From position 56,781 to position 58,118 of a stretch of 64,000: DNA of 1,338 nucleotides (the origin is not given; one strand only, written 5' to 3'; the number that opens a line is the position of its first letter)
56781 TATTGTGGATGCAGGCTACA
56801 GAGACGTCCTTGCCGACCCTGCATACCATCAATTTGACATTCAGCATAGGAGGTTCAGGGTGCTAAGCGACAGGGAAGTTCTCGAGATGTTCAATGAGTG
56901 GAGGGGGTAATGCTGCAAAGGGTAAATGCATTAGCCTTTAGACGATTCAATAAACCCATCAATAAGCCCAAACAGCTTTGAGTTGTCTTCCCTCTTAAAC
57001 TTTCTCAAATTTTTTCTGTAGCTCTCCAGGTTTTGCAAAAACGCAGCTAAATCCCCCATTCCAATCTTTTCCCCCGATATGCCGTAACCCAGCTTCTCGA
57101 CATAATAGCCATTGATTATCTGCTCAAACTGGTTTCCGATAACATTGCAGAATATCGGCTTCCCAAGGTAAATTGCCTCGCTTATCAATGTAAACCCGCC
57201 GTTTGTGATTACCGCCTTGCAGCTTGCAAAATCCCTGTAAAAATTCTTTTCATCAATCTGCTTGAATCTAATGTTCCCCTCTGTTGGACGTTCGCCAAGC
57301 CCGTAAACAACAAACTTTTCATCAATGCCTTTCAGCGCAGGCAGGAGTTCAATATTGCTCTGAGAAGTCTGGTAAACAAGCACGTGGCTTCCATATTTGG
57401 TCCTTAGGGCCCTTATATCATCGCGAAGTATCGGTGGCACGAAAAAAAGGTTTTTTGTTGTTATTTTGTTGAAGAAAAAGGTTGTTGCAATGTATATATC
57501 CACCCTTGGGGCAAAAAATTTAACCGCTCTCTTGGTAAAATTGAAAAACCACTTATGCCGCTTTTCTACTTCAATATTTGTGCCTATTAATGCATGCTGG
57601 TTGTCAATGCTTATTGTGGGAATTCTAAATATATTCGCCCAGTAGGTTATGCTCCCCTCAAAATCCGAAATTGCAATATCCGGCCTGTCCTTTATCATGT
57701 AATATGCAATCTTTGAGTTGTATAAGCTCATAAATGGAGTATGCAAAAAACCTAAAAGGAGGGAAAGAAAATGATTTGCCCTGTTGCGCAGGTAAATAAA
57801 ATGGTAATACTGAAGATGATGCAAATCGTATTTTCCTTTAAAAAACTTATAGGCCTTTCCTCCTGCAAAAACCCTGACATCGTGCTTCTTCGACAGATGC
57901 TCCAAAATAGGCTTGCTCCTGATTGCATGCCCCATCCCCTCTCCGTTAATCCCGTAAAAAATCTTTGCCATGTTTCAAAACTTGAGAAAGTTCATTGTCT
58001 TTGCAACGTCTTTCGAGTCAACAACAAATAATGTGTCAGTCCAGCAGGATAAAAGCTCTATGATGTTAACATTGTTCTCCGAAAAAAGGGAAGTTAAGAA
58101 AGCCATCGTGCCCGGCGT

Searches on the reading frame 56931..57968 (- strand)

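Call 80: search_protein_families(library=pfam, proteins=[window:56931-57968:-], max_evalue=0.0001)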
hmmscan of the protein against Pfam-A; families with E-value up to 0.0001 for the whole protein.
window:56931-57968:- (345 aa): 1 family
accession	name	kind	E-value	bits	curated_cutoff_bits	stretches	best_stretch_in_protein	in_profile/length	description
PF13528.12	Glyco_trans_1_3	-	4.4e-83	279.6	25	1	1-314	1-321/322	Glycosyl transferase family 1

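Call 88: search_protein_families(library=ncbifam, proteins=[window:56931-57968:-], max_evalue=0.00001)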
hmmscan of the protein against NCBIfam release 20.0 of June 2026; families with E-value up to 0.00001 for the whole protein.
window:56931-57968:- (345 aa): 1 family
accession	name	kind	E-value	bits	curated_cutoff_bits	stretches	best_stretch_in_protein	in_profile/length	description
TIGR00661.1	MJ1255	subfamily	5.6e-64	216.4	195.9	1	2-321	1-319/321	MJ1255/VC2487 family glycosyltransferase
